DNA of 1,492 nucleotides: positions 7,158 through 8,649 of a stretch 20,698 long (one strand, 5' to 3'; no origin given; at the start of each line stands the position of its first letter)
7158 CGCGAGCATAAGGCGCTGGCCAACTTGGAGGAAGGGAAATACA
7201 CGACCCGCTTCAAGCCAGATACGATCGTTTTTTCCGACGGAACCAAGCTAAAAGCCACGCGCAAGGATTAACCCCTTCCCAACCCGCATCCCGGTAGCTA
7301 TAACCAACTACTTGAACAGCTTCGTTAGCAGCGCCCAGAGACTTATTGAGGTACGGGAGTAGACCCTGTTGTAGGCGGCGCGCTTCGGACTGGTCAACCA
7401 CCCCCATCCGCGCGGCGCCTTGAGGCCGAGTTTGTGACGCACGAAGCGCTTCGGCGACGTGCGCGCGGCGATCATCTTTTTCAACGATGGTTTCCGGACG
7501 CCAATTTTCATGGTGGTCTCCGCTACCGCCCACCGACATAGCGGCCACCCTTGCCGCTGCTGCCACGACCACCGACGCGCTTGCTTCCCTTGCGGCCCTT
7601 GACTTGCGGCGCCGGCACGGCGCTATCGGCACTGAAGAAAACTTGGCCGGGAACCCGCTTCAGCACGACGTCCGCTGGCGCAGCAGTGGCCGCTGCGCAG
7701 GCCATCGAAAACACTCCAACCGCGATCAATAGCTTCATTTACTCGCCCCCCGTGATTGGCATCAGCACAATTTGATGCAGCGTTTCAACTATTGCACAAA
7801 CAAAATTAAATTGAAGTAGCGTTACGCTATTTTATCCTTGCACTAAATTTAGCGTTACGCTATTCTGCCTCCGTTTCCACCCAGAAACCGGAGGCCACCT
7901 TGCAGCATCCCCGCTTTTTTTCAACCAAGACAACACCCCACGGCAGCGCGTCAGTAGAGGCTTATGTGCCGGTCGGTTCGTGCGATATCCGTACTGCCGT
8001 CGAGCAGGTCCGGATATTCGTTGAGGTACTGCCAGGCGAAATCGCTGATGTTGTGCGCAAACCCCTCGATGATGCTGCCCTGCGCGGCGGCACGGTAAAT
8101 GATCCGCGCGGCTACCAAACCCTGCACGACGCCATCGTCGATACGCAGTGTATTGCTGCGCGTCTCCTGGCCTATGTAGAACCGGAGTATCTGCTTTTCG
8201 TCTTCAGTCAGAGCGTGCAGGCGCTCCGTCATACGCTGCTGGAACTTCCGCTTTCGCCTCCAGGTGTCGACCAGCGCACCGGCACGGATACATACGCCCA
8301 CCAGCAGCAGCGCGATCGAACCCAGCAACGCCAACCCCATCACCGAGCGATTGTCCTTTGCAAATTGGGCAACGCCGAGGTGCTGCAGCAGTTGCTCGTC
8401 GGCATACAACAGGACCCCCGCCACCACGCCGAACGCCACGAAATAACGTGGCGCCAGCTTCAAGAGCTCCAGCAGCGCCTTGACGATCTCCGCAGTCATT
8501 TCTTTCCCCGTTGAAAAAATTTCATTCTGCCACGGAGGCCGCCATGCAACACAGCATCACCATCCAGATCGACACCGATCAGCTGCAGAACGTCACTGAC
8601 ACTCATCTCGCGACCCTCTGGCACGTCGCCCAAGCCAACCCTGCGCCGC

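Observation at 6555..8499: Immunity-adjacent cargo cluster: rex-position lipoprotein, two mini-proteins and a SieB homologue as a candidate multi-component exclusion/defence island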

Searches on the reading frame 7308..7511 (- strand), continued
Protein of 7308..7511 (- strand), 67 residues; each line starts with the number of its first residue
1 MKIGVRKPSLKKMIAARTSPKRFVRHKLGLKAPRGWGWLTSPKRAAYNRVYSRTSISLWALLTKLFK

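Call 108: search_dna_similar(query=window:7308-7511:-, collection=plasmids, mode=protein, max_rows=40, max_evalue=0.00001)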
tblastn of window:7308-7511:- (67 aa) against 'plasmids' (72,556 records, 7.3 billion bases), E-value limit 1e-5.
Records with a match: 17; places in all: 17; records where one place covers at least 80% of the query: 16.
Best place of each record, by identity: 80-90% 1; 60-80% 7; <60% 9.
By first word of the organism name: Variovorax 4; Clostridium 2; Paraclostridium 2; Cupriavidus 1; Citrobacter 1; Sinorhizobium 1; Virgibacillus 1; Acetoanaerobium 1; [Eubacterium] 1; Lactococcus 1; and 2 more.
By predicted mobility (MOB-suite, as given by PLSDB): non-mobilizable 15; conjugative 2.
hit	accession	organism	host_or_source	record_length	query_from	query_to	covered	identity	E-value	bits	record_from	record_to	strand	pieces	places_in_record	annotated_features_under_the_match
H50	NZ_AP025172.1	Cupriavidus sp. P-10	-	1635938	1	66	99%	80.3%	1e-27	109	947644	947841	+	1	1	none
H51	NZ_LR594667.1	Variovorax sp. SRS16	linuron-contaminated soil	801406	1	66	99%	74.2%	1e-26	107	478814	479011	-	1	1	hypothetical protein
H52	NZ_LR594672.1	Variovorax sp. PBL-E5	linuron-contaminated soil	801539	1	66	99%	74.2%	1e-26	107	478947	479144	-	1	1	hypothetical protein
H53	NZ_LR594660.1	Variovorax sp. PBL-H6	linuron-contaminated soil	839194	1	66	99%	74.2%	1e-26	107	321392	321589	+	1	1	hypothetical protein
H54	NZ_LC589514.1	Citrobacter freundii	-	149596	1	66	99%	69.7%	2e-21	92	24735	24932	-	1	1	hypothetical protein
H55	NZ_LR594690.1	Variovorax sp. WDL1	linuron-contaminated soil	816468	1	57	85%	77.2%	8e-23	96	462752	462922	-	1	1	none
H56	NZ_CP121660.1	Sinorhizobium terangae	Desmanthus virgatus,cell culture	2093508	1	62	93%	67.7%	1e-21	93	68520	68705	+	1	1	none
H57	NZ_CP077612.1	Clostridium estertheticum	single colony,bovine feces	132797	1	67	100%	61.2%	9e-20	87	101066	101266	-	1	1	hypothetical protein | restriction endonuclease subunit S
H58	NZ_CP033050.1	Virgibacillus halodenitrificans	cell culture,Red Sea lagoons-Mangrove ...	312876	1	59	88%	57.6%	9e-16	76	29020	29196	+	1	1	hypothetical protein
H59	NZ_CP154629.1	Acetoanaerobium noterae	cell culture,Sludge of a digestion ...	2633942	1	59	88%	52.5%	5e-14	71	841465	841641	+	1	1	none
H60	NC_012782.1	[Eubacterium] eligens ATCC 27750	-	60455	1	62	93%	47.7%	1e-6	50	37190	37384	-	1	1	hypothetical protein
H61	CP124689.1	Paraclostridium bifermentans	Whole organism,peat soil sample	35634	5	67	94%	44.8%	4e-8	54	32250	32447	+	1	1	hypothetical protein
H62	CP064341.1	Lactococcus lactis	Channa argus (snakehead fish),cell ...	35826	1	62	93%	44.6%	8e-9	56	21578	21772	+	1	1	record has no annotation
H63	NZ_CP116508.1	Vagococcus lutrae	Bos taurus,whole organism,fecal sample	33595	1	62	93%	43.1%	4e-7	51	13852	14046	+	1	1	hypothetical protein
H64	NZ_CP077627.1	Clostridium estertheticum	single colony,bovine feces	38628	1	67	100%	38.6%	7e-6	48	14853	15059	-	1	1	hypothetical protein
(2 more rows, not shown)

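Call 109: get_annotated_region(hit=H54, flank=3000)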
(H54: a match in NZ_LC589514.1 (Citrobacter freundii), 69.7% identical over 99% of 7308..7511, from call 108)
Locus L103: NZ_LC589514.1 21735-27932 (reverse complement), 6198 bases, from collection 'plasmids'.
description: Citrobacter freundii strain TTHS031 plasmid pTTHS031_GES, complete sequence
organism: Citrobacter freundii (NCBI taxid 546)
taxonomy: Bacteria; Pseudomonadota; Gammaproteobacteria; Enterobacterales; Enterobacteriaceae; Citrobacter; Citrobacter freundii
host: -; source: -; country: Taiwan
typing (MOB-suite, as given by PLSDB): conjugative; replicon IncFII,rep_cluster_2183; relaxase MOBF; mating-pair formation MPF_F
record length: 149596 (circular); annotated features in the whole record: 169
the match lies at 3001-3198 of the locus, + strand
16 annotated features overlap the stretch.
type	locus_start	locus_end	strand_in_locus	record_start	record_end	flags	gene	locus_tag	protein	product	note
CDS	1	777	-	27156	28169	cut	intI1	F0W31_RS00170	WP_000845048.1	class 1 integron integrase IntI1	-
CDS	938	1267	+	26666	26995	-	-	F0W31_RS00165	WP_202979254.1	hypothetical protein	-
CDS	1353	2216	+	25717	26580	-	-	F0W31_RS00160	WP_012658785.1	carbapenem-hydrolyzing class A beta-lactamase GES-5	-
predicted_resistance_gene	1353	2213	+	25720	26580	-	blaGES-5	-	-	carbapenem-hydrolyzing class A beta-lactamase GES-5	predicted by amrfinderplus; class BETA-LACTAM; identity 100.0%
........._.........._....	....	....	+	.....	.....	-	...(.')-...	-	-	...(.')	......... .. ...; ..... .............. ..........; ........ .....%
CDS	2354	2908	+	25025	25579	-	-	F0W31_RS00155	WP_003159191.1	aminoglycoside N-acetyltransferase AAC(6')-Ib4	-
predicted_resistance_gene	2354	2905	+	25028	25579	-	aac(6')-Ib4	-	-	aminoglycoside N-acetyltransferase AAC(6')-Ib4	predicted by amrfinderplus; class AMINOGLYCOSIDE; identity 100.0%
CDS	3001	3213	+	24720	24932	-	-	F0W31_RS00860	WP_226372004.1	hypothetical protein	-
CDS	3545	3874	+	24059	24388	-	-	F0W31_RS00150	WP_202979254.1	hypothetical protein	-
CDS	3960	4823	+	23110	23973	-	-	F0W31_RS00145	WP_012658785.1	carbapenem-hydrolyzing class A beta-lactamase GES-5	-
predicted_resistance_gene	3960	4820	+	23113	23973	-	blaGES-5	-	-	carbapenem-hydrolyzing class A beta-lactamase GES-5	predicted by amrfinderplus; class BETA-LACTAM; identity 100.0%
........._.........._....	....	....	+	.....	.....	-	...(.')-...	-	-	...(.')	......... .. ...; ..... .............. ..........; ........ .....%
CDS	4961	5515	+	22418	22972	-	-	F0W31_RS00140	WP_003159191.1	aminoglycoside N-acetyltransferase AAC(6')-Ib4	-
predicted_resistance_gene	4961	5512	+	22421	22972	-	aac(6')-Ib4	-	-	aminoglycoside N-acetyltransferase AAC(6')-Ib4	predicted by amrfinderplus; class AMINOGLYCOSIDE; identity 100.0%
CDS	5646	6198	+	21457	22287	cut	-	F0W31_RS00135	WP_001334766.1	oxacillin-hydrolyzing class D beta-lactamase OXA-1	-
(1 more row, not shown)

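Call 110: get_annotated_region(hit=H57, flank=3000)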
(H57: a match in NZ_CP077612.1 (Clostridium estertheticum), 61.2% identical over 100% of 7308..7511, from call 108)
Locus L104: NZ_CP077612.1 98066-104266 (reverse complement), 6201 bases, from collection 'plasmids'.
description: Clostridium estertheticum strain CF005 plasmid pCF005-B, complete sequence
organism: Clostridium estertheticum (NCBI taxid 238834)
taxonomy: Bacteria; Bacillota; Clostridia; Eubacteriales; Clostridiaceae; Clostridium; Clostridium estertheticum
host: -; source: single colony,bovine feces; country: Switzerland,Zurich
typing (MOB-suite, as given by PLSDB): non-mobilizable
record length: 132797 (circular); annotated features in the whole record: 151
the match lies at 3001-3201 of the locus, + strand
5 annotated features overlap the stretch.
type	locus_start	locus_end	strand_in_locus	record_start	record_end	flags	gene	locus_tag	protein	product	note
CDS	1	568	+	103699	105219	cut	-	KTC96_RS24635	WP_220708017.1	class I SAM-dependent DNA methyltransferase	-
CDS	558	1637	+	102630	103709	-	-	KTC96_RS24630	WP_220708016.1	PDDEXK nuclease domain-containing protein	-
CDS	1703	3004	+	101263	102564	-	-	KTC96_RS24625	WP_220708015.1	restriction endonuclease subunit S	GO:0006304 - DNA modification [Evidence IEA]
CDS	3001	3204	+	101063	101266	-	-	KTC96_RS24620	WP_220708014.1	hypothetical protein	-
CDS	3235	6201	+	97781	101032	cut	-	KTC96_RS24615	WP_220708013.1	type I restriction endonuclease subunit R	-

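Call 111: get_annotated_region(hit=H51, flank=3000)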
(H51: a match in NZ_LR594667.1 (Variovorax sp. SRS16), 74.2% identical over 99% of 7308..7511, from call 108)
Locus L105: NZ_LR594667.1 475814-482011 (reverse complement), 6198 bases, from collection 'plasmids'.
description: Variovorax sp. SRS16 plasmid 2
organism: Variovorax sp. SRS16 (NCBI taxid 282217)
taxonomy: Bacteria; Pseudomonadota; Betaproteobacteria; Burkholderiales; Comamonadaceae; Variovorax; Variovorax sp. SRS16
host: -; source: linuron-contaminated soil; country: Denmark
typing (MOB-suite, as given by PLSDB): non-mobilizable
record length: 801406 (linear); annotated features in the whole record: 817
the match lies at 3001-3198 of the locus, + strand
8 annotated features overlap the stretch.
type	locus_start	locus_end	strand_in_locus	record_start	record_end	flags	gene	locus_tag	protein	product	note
CDS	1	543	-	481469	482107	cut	-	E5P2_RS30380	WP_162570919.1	hypothetical protein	-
CDS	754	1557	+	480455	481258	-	-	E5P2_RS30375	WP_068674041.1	TatD family hydrolase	-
CDS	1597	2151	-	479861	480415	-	-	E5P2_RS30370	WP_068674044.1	hypothetical protein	-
CDS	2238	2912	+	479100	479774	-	-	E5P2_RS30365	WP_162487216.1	YkgJ family cysteine cluster protein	-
CDS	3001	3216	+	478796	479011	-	-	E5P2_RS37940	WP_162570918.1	hypothetical protein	-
CDS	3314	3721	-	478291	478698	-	-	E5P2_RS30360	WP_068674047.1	hypothetical protein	-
CDS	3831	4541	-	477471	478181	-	-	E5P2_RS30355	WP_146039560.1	hypothetical protein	-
CDS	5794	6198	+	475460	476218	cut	-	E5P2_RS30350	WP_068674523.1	Crp/Fnr family transcriptional regulator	GO:0006355 - regulation of DNA-templated transcription [Evidence IEA]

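Call 112: get_annotated_region(hit=H50, flank=3000)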
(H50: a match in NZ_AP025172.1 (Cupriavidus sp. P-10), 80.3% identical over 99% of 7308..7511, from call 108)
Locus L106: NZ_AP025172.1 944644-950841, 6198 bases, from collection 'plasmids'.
description: Cupriavidus sp. P-10 plasmid pMTS1, complete sequence
organism: Cupriavidus sp. P-10 (NCBI taxid 2027911)
taxonomy: Bacteria; Pseudomonadota; Betaproteobacteria; Burkholderiales; Burkholderiaceae; Cupriavidus; Cupriavidus sp. P-10
host: -; source: -; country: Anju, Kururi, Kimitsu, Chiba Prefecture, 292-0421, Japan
typing (MOB-suite, as given by PLSDB): non-mobilizable
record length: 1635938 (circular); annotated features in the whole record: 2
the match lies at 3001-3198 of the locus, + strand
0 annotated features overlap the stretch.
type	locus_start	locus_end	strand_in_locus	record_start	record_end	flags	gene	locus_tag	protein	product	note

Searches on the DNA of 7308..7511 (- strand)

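Call 118: search_dna_similar(query=L103:2990-3530:+, collection=plasmids, mode=near, max_rows=20)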
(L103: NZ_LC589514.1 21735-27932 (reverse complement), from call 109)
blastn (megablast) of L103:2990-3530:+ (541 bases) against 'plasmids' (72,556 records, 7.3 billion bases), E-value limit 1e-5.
Records with a match: 1; places in all: 1; records where one place covers at least 80% of the query: 1.
Best place of each record, by identity: >=99% 1.
By first word of the organism name: Citrobacter 1.
By predicted mobility (MOB-suite, as given by PLSDB): conjugative 1.
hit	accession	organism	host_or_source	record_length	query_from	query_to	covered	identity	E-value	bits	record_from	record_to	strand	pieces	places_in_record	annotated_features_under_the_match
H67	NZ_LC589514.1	Citrobacter freundii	-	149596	1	541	100%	100.0%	0e+0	1000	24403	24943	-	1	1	hypothetical protein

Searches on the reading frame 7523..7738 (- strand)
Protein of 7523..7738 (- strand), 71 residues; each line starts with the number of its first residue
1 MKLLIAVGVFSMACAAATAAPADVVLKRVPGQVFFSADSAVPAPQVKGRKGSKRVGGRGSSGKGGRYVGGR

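Call 4: search_protein_families(library=pfam, proteins=[window:7523-7738:-], max_evalue=0.1)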
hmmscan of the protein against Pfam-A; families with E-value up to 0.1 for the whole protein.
window:7523-7738:- (71 aa): 0 families

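Call 5: search_protein_families(library=phrogs, proteins=[window:7523-7738:-], max_evalue=0.1)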
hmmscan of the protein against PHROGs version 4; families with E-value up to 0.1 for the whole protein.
window:7523-7738:- (71 aa): 1 family
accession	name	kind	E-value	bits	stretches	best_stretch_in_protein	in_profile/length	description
phrog_29750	-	unknown function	0.036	15.5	1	7-66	22-77/106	-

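Call 6: search_protein_families(library=padloc, proteins=[window:7523-7738:-], max_evalue=0.1)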
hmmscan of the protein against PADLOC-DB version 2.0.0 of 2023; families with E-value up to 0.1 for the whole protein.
window:7523-7738:- (71 aa): 0 families

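Call 7: search_protein_families(library=ncbifam, proteins=[window:7523-7738:-], max_evalue=0.1)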
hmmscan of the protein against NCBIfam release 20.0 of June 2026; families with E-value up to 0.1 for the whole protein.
window:7523-7738:- (71 aa): 0 families

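Call 24: find_homologous_proteins(query=window:7523-7738:-, max_evalue=0.01)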
Query window:7523-7738:- (71 aa): 34 proteins with E <= 0.01 among 43 candidates.
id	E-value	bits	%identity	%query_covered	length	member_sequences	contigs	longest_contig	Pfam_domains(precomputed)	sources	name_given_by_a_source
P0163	3.7e-29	117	100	85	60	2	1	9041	-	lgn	-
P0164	1.2e-11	62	58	100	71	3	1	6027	-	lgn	-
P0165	6.1e-10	57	54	89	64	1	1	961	-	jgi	-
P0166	2.6e-8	52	69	51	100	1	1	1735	-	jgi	jgi:hypothetical protein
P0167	7.8e-8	50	49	100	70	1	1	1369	-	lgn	-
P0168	2.1e-7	49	48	100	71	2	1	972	-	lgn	-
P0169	3.9e-7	48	55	83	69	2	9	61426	-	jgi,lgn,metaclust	metaclust:\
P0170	7.7e-7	47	53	77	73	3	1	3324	-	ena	-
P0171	2.5e-6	45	55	82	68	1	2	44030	-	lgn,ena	-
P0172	5.0e-6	44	45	100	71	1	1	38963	-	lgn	-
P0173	5.8e-6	44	63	55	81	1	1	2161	-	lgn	-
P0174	5.8e-6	44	46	89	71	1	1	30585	-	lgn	-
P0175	7.8e-6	44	47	89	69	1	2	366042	-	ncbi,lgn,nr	nr:hypothetical protein [uncultured Albidiferax sp.]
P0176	9.0e-6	44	47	100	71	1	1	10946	-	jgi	jgi:hypothetical protein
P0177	9.9e-6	43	81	38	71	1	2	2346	-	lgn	-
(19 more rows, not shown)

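Call 30: find_encoding_contigs(protein=P0164, flank=5000, max_places=3)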
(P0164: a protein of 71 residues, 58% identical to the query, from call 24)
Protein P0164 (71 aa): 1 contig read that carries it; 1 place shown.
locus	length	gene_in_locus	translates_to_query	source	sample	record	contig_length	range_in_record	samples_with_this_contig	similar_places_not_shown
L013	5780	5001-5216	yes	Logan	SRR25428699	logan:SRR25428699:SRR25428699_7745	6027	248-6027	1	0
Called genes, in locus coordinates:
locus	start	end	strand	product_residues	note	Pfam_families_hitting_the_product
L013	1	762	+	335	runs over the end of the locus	?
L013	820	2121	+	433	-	PF07690:MFS_1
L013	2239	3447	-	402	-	PF13609:Porin_4, PF00267:Porin_1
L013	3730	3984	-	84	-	PF06769:YoeB_toxin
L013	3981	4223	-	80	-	-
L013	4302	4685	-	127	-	-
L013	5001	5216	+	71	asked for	-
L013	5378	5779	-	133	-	?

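Call 31: find_encoding_contigs(protein=P0175, flank=5000, max_places=3)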
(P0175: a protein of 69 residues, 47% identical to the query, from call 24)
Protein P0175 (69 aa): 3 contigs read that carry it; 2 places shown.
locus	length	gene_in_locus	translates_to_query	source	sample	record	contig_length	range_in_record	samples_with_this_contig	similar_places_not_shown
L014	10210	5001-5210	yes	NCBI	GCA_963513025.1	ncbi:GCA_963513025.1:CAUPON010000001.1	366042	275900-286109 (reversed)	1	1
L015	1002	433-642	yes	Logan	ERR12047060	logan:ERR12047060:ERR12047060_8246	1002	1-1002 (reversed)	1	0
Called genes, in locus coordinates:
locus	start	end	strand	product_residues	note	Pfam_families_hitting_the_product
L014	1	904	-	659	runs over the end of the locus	PF13208:TerB_N, PF05099:TerB, PF15615:TerB_C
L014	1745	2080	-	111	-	PF05930:Phage_AlpA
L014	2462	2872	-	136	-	PF13560:HTH_31, PF01381:HTH_3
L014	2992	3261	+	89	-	-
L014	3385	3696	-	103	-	PF00216:Bac_DNA_binding, PF18291:HU-HIG (weak)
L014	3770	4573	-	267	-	PF01223:Endonuclease_NS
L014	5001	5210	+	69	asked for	-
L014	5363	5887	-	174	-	-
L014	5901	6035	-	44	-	-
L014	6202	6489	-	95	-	PF10038:DUF2274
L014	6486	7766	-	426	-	PF03743:TrbI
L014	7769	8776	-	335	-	PF03524:CagX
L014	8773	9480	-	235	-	PF04335:VirB8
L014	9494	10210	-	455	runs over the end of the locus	PF04610:TrbL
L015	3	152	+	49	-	?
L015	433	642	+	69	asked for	-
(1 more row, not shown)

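Call 69: search_protein_families(library=pfam, alignment_id=A2, max_evalue=5)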
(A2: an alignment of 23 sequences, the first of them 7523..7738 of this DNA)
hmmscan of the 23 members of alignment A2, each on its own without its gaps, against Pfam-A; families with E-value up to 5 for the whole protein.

A. member 1, window:7523-7738:- (71 aa): 0 families

B. families by the number of members that match (of 23 scanned): 6 families
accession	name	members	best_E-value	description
PF02433.20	FixO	2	0.034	Cytochrome C oxidase, mono-heme subunit/FixO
PF11670.13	MSP1a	1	0.025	Major surface protein 1a (MSP1a)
PF06443.16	SEF14_adhesin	1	0.037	SEF14-like adhesin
PF15357.11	SEEK1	1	0.059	Psoriasis susceptibility 1 candidate 1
PF13663.11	DUF4148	1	0.13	Domain of unknown function (DUF4148)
PF13670.12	PepSY_2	1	0.44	Peptidase propeptide and YPEB domain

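Call 119: find_related_loci(query=A2, collection=viral_contigs, flank=4000)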
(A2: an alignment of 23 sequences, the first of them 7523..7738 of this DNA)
Query A2 (71 aa) in viral_contigs; peptide patterns used: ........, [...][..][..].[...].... (x = any residue, [..] = any of these).
43 stretches matched a pattern; 1 encode a relative of the query (tblastn E <= 1e-3); 1 distinct loci.
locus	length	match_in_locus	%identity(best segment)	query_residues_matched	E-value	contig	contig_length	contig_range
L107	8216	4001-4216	44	1-71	1e-12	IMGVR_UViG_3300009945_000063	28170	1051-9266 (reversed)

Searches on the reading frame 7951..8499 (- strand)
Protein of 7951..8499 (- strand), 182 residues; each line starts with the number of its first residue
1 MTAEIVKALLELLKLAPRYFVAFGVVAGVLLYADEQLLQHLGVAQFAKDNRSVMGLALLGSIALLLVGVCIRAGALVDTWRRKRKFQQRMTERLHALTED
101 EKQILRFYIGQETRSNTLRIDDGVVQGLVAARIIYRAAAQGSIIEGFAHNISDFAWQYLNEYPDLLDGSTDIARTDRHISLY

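Call 4: search_protein_families(library=pfam, proteins=[window:7951-8499:-], max_evalue=0.1)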
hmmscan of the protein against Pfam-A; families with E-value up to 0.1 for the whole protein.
window:7951-8499:- (182 aa): 1 family
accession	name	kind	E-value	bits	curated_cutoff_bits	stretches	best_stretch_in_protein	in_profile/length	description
PF14163.11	SieB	-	6.9e-28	97.5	26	1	22-161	3-145/147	Super-infection exclusion protein B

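Call 5: search_protein_families(library=phrogs, proteins=[window:7951-8499:-], max_evalue=0.1)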
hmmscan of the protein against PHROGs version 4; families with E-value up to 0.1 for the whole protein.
window:7951-8499:- (182 aa): 1 family
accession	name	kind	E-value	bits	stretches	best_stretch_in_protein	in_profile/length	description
phrog_944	-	moron, auxiliary metabolic gene and host takeover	0.086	13.5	0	26-102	132-205/235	membrane protein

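Call 6: search_protein_families(library=padloc, proteins=[window:7951-8499:-], max_evalue=0.1)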
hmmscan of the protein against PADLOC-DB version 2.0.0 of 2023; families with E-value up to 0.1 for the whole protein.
window:7951-8499:- (182 aa): 0 families

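Call 7: search_protein_families(library=ncbifam, proteins=[window:7951-8499:-], max_evalue=0.1)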
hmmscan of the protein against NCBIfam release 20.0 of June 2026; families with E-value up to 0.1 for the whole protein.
window:7951-8499:- (182 aa): 2 families
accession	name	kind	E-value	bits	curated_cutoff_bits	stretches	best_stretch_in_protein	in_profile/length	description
NF007692.0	PRK10370.1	equivalog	0.035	13.7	306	1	51-103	11-63/206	heme lyase NrfEFG subunit NrfG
NF002700.0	PRK02496.1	equivalog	0.048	13.3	262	0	120-153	60-93/184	adenylate kinase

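Call 49: find_related_loci(query=window:7951-8499:-, collection=viral_contigs, flank=6000)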
Query window:7951-8499:- (182 aa) in viral_contigs; peptide patterns used: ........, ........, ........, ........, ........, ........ (x = any residue, [..] = any of these).
33 stretches matched a pattern; 4 encode a relative of the query (tblastn E <= 1e-3); 4 distinct loci.
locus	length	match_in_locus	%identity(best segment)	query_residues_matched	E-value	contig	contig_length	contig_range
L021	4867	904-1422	54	5-177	9e-63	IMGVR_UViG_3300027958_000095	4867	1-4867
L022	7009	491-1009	54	5-177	9e-63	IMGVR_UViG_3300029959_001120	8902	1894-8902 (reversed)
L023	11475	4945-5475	51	1-177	5e-50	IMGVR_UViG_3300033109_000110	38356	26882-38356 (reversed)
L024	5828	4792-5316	49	3-177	5e-50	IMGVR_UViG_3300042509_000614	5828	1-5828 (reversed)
